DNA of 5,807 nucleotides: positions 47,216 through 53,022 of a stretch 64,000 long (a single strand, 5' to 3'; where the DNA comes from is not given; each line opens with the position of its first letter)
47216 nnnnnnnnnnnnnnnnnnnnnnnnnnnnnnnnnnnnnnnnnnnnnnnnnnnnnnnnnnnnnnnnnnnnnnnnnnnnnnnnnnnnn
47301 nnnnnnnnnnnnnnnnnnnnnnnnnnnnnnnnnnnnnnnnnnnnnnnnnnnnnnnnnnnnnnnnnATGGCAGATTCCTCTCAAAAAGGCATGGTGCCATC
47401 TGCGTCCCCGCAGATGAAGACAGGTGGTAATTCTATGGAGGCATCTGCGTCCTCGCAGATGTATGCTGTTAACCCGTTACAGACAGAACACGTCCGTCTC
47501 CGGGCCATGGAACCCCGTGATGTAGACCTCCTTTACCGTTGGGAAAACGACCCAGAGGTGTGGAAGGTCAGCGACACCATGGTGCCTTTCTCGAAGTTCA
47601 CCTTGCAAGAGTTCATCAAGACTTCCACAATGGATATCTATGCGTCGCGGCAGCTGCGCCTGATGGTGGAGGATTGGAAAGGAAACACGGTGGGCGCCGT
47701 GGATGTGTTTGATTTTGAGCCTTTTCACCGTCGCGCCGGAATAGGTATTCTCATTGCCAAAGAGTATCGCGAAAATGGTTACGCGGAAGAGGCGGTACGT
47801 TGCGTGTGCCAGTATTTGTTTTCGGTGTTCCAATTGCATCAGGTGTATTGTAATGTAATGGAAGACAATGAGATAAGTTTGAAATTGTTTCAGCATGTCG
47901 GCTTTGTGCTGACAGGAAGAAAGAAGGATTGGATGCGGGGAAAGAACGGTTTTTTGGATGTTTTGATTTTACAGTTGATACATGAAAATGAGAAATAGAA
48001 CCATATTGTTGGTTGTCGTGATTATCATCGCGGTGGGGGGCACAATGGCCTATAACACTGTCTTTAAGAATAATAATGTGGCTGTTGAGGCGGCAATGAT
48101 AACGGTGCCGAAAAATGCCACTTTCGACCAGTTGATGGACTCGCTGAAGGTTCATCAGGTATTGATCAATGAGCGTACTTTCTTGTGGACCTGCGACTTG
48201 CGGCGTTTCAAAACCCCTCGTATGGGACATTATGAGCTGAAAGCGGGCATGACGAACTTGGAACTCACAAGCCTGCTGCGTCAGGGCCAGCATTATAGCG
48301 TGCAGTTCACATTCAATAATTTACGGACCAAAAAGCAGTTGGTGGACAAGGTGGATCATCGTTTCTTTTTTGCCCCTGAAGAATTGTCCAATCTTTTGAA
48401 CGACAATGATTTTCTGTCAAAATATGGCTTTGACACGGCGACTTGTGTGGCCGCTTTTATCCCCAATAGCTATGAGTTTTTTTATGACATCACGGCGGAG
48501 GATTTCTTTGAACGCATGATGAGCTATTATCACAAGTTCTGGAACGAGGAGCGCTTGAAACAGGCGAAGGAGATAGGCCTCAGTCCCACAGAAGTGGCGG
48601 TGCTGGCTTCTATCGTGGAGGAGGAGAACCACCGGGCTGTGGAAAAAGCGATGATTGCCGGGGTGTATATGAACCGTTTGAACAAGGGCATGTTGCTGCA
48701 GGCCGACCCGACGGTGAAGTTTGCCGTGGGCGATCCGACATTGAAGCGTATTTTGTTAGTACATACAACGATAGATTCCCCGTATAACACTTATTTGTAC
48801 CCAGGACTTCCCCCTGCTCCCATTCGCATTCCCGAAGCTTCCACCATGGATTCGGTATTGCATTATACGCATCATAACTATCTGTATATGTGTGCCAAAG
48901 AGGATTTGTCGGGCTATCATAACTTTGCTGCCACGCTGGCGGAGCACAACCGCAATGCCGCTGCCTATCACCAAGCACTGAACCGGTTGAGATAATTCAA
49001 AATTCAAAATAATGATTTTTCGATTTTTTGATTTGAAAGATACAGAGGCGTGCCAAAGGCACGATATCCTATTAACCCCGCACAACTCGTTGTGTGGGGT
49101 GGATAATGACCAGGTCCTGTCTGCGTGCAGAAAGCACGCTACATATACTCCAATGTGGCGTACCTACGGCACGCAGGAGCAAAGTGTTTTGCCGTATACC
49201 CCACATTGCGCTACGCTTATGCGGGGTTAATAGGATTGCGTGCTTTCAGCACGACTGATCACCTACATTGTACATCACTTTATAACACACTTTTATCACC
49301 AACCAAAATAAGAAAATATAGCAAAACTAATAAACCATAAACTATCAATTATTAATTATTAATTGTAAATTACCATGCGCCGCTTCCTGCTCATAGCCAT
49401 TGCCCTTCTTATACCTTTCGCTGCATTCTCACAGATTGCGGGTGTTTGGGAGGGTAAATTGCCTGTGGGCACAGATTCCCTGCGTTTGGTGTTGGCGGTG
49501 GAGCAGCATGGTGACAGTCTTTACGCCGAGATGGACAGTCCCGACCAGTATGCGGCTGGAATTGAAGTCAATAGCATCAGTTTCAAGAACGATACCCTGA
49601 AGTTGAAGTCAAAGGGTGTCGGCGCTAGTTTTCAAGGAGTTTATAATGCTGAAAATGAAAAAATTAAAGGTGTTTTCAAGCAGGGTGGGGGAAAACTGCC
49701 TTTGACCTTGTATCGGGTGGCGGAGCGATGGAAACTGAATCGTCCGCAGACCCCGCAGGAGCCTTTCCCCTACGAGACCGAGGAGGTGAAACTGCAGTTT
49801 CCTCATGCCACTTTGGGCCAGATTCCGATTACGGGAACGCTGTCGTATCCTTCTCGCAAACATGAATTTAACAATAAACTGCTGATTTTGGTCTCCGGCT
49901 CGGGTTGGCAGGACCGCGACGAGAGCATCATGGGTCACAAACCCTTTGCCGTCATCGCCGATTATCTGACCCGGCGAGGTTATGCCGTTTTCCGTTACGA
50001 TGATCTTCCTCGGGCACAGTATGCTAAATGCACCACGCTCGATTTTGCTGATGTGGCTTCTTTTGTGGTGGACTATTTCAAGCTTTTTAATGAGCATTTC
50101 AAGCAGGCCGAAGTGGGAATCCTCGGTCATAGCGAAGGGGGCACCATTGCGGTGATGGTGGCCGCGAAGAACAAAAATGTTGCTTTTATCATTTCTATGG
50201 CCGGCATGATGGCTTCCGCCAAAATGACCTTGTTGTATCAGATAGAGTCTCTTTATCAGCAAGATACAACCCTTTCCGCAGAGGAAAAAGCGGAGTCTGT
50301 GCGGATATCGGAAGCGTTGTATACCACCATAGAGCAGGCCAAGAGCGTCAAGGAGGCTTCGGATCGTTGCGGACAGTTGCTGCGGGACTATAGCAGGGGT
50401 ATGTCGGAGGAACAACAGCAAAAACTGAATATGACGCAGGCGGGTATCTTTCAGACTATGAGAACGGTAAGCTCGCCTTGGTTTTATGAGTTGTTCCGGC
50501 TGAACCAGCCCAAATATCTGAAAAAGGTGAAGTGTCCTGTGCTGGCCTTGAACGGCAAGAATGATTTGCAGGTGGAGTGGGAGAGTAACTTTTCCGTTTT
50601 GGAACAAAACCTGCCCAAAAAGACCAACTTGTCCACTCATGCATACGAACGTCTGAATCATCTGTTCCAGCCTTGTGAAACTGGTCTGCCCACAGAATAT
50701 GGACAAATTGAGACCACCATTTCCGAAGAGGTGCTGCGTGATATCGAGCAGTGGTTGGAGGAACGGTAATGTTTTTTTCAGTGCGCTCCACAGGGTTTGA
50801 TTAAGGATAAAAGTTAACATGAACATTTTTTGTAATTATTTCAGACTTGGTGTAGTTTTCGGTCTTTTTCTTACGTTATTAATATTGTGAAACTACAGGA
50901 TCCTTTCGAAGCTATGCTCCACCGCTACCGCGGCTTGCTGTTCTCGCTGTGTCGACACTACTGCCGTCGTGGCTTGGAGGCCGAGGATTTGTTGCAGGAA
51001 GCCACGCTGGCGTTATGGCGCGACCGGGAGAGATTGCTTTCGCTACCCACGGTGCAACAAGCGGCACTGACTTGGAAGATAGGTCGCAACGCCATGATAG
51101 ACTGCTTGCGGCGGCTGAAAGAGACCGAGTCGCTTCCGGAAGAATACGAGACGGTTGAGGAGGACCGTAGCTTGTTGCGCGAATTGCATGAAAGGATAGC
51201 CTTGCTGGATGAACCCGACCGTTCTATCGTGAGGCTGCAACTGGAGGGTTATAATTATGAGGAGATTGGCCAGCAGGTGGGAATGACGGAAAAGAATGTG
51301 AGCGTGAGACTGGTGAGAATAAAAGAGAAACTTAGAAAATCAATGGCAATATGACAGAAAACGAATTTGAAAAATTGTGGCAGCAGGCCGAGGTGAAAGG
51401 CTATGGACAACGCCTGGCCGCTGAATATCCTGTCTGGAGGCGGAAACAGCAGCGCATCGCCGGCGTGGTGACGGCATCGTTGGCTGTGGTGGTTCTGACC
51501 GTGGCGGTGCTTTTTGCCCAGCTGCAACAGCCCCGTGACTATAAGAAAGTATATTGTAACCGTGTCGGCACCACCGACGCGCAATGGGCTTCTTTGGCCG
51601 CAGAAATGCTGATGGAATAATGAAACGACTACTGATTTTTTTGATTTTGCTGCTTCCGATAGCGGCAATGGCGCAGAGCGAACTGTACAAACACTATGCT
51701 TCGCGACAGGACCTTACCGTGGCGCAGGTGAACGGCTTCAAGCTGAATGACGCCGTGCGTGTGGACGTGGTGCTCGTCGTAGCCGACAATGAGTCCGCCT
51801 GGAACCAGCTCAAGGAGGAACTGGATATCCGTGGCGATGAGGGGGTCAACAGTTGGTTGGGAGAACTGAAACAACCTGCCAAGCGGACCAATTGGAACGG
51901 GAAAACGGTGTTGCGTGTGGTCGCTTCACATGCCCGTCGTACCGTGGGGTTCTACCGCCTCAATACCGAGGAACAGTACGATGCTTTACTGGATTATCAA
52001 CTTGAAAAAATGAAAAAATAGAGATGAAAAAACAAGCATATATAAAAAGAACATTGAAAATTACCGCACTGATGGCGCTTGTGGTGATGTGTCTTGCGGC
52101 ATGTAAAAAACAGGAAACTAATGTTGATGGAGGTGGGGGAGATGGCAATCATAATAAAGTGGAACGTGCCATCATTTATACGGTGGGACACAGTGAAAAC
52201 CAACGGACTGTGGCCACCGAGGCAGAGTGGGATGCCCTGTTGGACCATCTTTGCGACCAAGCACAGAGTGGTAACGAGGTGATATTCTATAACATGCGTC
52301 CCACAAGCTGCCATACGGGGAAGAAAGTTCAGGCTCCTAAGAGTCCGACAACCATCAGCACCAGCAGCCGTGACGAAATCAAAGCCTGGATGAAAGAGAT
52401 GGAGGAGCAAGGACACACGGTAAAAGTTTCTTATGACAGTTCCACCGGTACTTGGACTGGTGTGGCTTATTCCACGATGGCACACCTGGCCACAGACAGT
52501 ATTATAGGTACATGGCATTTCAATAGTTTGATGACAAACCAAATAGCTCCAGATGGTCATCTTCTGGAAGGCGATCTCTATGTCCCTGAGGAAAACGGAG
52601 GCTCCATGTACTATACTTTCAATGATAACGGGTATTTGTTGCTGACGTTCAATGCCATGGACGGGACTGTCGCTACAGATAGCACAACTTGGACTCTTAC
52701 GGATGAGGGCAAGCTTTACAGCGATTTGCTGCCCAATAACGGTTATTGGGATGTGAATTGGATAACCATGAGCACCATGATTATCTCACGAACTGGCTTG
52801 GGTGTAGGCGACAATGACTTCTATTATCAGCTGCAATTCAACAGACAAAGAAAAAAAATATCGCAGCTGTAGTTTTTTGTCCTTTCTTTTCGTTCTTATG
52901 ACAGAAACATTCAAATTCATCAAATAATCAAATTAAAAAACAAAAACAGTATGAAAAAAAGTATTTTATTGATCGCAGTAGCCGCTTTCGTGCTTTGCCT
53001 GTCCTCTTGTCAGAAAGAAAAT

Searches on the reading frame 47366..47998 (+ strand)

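Call 70: search_protein_families(library=pfam, proteins=[window:47366-47998:+], max_evalue=0.001)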
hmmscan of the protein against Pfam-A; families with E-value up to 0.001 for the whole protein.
window:47366-47998:+ (210 aa): 4 families
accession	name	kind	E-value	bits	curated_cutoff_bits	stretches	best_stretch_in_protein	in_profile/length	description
PF13302.13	Acetyltransf_3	-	8.6e-23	82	25.4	1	43-181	2-138/138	Acetyltransferase (GNAT) domain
PF00583.31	Acetyltransf_1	-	3.7e-09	37.3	20.7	1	95-180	31-116/116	Acetyltransferase (GNAT) family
PF13420.13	Acetyltransf_4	-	1.3e-08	35.5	24.3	1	45-198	1-152/155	Acetyltransferase (GNAT) domain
PF13523.12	Acetyltransf_8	-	5.6e-07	29.7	27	1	51-183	4-140/145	Acetyltransferase (GNAT) domain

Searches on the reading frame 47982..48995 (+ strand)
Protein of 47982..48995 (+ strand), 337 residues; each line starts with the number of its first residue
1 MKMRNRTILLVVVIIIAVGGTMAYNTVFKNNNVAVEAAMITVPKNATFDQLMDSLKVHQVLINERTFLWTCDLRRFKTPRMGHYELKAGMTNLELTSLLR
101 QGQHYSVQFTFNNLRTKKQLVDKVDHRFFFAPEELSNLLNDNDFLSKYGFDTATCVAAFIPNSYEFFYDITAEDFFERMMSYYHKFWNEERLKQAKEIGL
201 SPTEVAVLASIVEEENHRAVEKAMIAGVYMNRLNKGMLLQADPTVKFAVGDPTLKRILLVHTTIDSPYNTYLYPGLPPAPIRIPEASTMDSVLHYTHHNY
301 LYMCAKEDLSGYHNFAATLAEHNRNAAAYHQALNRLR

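Call 70: search_protein_families(library=pfam, proteins=[window:47982-48995:+], max_evalue=0.001)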
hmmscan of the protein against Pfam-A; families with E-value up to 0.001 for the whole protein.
window:47982-48995:+ (337 aa): 1 family
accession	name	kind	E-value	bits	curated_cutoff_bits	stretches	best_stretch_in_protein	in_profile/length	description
PF02618.21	YceG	-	5.1e-72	243.1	32.4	1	40-327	1-274/275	YceG-like family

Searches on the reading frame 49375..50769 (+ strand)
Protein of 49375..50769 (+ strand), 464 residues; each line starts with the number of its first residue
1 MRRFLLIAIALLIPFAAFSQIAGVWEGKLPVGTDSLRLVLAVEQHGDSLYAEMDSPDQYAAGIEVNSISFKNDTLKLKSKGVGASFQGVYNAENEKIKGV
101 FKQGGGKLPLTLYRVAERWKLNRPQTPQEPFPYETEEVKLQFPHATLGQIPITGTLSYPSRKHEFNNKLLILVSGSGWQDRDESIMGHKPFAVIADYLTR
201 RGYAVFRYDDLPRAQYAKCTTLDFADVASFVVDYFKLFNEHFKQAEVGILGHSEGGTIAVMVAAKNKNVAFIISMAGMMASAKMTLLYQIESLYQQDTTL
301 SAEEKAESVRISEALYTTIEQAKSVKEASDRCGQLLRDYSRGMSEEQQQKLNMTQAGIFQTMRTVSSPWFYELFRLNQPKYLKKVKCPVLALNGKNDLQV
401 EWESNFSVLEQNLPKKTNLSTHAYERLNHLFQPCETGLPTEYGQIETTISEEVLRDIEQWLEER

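Call 70: search_protein_families(library=pfam, proteins=[window:49375-50769:+], max_evalue=0.001)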
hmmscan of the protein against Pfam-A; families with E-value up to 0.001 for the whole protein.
window:49375-50769:+ (464 aa): 9 families
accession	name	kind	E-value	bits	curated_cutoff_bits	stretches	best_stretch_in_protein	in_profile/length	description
PF00561.26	Abhydrolase_1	-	2.4e-08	34.4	25.8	1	192-417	17-229/245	alpha/beta hydrolase fold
PF12146.15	Hydrolase_4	-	1.3e-07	31.7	27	1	192-429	21-232/239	Serine aminopeptidase, S33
PF08840.17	BAAT_C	-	1.6e-07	32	20.9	1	240-300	17-80/210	BAAT / Acyl-CoA thioester hydrolase C terminal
PF20434.5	BD-FAE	-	9.5e-07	29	26.8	1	161-271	7-115/215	BD-FAE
PF02129.25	Peptidase_S15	-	7.9e-06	26.2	23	1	240-405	90-240/262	X-Pro dipeptidyl-peptidase (S15 family)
PF01738.24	DLH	-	7.7e-05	22.8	21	0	232-281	85-133/217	Dienelactone hydrolase family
PF00326.27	Peptidase_S9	-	0.00016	21.7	22.6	0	223-287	44-107/213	Prolyl oligopeptidase family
PF02273.21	Acyl_transf_2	-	0.00017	21.4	20.3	1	159-280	22-135/294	Acyl transferase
PF07819.20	PGAP1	-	0.00036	20.8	24.3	0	236-300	81-150/233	PGAP1-like alpha/beta domain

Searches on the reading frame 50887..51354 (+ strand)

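Call 70: search_protein_families(library=pfam, proteins=[window:50887-51354:+], max_evalue=0.001)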
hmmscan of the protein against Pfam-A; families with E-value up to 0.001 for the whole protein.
window:50887-51354:+ (155 aa): 4 families
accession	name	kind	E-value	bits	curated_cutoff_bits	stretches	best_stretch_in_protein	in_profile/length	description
PF04542.20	Sigma70_r2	-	5.5e-13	48.9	24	1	11-78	2-69/71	Sigma-70 region 2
PF08281.18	Sigma70_r4_2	-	3e-10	40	25.7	1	98-149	2-54/54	Sigma-70, region 4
PF04545.22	Sigma70_r4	-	1.2e-05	25.1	24.1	1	107-151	5-50/50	Sigma-70, region 4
PF22451.2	NirdL-like_HTH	-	0.00083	19.3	27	0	124-148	19-43/47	Siroheme decarboxylase NirDL-like HTH domain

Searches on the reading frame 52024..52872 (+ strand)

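Call 70: search_protein_families(library=pfam, proteins=[window:52024-52872:+], max_evalue=0.001)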
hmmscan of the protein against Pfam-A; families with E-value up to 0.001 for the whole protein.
window:52024-52872:+ (282 aa): 1 family
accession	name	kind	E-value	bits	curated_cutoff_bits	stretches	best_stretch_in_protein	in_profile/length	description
PF13648.12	Lipocalin_4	-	0.00022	22.5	22.4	1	160-247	1-79/89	Lipocalin-like domain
